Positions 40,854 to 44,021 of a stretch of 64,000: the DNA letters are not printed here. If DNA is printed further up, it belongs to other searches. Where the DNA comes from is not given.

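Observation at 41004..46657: Fnr-like regulator followed by a two-gene T9SS cargo unit (multiheme cytochrome + FG-GAP/CRTAC1-like protein) inserted beside the cbb3 oxidase cluster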

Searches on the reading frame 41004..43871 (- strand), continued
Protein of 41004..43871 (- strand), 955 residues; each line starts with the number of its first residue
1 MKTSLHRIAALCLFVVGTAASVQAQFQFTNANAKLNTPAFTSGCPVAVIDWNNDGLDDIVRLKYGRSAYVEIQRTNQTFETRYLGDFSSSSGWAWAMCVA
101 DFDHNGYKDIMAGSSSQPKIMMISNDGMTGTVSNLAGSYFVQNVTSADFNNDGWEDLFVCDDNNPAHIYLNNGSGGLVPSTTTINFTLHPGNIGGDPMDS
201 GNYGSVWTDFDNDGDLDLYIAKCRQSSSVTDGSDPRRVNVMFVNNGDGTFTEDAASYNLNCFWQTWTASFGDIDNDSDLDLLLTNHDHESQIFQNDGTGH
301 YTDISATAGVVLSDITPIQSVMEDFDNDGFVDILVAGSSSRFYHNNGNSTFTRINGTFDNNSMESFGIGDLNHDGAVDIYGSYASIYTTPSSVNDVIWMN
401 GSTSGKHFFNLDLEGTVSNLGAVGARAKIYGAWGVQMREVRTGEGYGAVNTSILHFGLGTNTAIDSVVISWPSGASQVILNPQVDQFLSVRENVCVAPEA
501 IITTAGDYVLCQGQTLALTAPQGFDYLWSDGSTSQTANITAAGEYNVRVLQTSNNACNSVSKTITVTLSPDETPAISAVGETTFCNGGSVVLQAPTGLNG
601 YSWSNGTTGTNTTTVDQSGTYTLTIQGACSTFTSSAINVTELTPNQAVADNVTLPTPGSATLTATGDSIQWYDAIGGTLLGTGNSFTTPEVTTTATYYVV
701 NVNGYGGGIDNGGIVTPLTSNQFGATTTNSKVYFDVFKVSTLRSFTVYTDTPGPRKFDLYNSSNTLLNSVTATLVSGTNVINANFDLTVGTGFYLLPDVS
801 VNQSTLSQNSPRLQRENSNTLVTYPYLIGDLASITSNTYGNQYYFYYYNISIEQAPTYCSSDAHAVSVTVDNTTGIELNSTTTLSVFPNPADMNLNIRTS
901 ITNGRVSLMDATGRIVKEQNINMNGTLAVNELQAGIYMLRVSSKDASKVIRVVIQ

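Call 68: predict_structure(alignment_id=A3)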
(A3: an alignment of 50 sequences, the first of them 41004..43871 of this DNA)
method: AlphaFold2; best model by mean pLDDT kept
length: 955 residues; sequences in the alignment: 50
mean_pLDDT: 86.0   pTM: 0.63
mean pLDDT of the five models: 86.0, 85.6, 84.3, 83.3, 82.5
residues with pLDDT >= 90: 385; 70-90: 506; 50-70: 42; < 50: 22
segments of 3 or more residues with pLDDT < 50: 1-3, 17-24, 874-879
pLDDT, mean of each block of 10 residues (from residue 1): 53 52 63 87 84 88 89 84 90 82 89 86 91 88 84 87 90 90 89 90 86 85 82 91 88 94 89 91 89 91 92 86 90 90 91 82 87 90 76 88 82 87 89 90 56 79 94 89 93 91 89 91 92 92 91 83 89 85 84 85 89 90 90 90 86 84 89 86 89 88 81 86 75 91 94 94 94 93 92 93 88 85 86 90 88 85 87 49 77 86 87 86 87 88 81 85
secondary structure, 60 per line:
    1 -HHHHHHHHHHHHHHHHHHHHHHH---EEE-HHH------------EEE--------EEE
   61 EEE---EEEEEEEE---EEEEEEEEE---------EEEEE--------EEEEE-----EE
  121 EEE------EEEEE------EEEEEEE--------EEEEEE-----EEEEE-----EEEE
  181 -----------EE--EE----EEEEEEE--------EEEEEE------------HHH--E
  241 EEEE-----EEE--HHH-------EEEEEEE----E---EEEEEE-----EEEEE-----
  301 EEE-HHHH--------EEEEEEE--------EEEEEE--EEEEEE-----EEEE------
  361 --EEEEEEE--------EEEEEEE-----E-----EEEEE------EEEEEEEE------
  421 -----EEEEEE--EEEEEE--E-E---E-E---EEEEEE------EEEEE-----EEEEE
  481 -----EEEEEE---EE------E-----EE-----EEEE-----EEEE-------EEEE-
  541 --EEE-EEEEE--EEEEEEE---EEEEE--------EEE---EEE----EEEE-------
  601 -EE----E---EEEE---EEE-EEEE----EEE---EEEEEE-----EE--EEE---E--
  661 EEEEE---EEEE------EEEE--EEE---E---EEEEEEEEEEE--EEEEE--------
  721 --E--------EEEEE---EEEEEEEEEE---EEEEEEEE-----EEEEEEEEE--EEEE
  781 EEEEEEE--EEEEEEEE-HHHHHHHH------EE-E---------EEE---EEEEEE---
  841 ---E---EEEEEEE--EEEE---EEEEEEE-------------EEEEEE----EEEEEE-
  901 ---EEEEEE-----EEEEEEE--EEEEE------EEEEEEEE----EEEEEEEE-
elements in order (helices of 4 or more, strands of 3 or more residues): H2-24 E28-30 E47-49 E58-63 E67-74 E78-86 E96-100 E109-113 E119-123 E130-134 E141-147 E156-161 E167-171 E177-180 E202-208 E217-222 E240-244 E250-252 E265-271 E280-285 E291-295 E301-303 H305-308 E317-323 E332-337 E340-345 E351-354 E363-369 E378-384 E396-400 E407-414 E426-431 E434-439 E454-459 E466-470 E476-480 E486-491 E516-519 E525-528 E536-539 E543-545 E547-551 E554-560 E564-568 E577-579 E583-585 E590-593 E612-615 E619-621 E623-626 E631-633 E637-642 E652-654 E661-665 E669-672 E679-682 E685-687 E695-705 E708-712 E732-736 E740-749 E753-760 E766-774 E777-787 E790-797 H799-806 E826-828 E832-837 E848-854 E857-860 E864-870 E884-889 E894-899 E904-909 E915-921 E924-928 E935-942 E947-954

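Call 70: fold_search(model_id=the predicted structure, library=pdb)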
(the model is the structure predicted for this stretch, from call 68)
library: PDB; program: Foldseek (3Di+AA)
matches with E <= 10: 1786; with E <= 0.001: 303
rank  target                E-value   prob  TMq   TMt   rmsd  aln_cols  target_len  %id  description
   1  9etn_A                1.9e-20  1.00  0.40  0.67   8.5       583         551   16  Crystal structure of murine CRTAC1 (released 2024-07-31)
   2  9flw_A                6.2e-15  1.00  0.12  0.21  42.1       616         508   14  CryoEM structure of the fragment-6 (3571-4078) in the grappling hook protein A (GhpA) in the bacterium Aureispira sp.  (released 2024-10-16)
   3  9flv_A                5.5e-14  1.00  0.13  0.25  38.6       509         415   17  CryoEM structure of the fragment-5 (2393-2807) in the grappling hook protein A (GhpA) in the bacterium Aureispira sp.  (released 2024-10-16)
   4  9oz1_A                3.5e-11  1.00  0.14  0.17  33.9      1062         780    9  Cryo-EM structure of chicken ROS1 in apo-state. Cryo-EM refinement is focused on the "leg" region of chicken ROS1. (released 2026-02-25)
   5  9fls_A                6.4e-11  1.00  0.13  0.28  22.1       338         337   19  CryoEM structure of the fragment-3 (2061-2397) in the grappling hook protein A (GhpA) in the bacterium Aureispira sp.  (released 2024-10-16)
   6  9g8b_A                3.5e-10  1.00  0.14  0.31  14.8       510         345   15  CryoEM structure of the fragment-2 (2892-3236) in the grappling hook protein A (GhpA) in the bacterium Aureispira sp.  (released 2024-10-16)
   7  9flu_A                5.9e-10  1.00  0.14  0.31  15.3       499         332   17  CryoEM structure of the fragment-1 (3402-3733) in the grappling hook protein A (GhpA) in the bacterium Aureispira sp.  (released 2024-10-16)
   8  5m11                  1.9e-09  1.00  0.20  0.25  42.2      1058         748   10  Structural and functional probing of PorZ, an essential bacterial surface component of the type-IX secretion system of h (released 2016-11-09)
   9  8xen_A                2.8e-09  1.00  0.23  0.24  39.8      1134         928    9  Cryo-EM structure of integrin ITGAV/ITGB3 complex, conformation 4 (released 2024-12-18)
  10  7ptp_A                3.2e-09  1.00  0.10  0.12  37.6       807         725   11  In-situ structure of pentameric S-layer protein (released 2021-12-15)
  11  6grt_B                3.7e-09  1.00  0.09  0.13  28.2       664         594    8  Paired immunoglobulin-like receptor B (PirB) or Leukocyte immunoglobulin-like receptor subfamily B member 3 (LILRB3) f (released 2019-02-06)
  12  6avu_A                4.3e-09  1.00  0.20  0.20  31.5      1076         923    9  Human alpha-V beta-3 Integrin (open conformation) in complex with the therapeutic antibody LM609 (released 2017-11-01)
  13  8zdg_A                4.7e-09  1.00  0.25  0.26  27.2      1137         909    8  Cryo-EM structure of the integrin avb3 with CWHM-12, conformation 1 (released 2025-10-22)
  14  6grs_B                6.3e-09  1.00  0.09  0.14  30.9       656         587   10  Paired immunoglobulin-like receptor B (PirB) or Leukocyte immunoglobulin-like receptor subfamily B member 3 (LILRB3) f (released 2019-02-06)
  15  6grt_A                1.2e-08  1.00  0.09  0.13  28.6       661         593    8  Paired immunoglobulin-like receptor B (PirB) or Leukocyte immunoglobulin-like receptor subfamily B member 3 (LILRB3) f (released 2019-02-06)
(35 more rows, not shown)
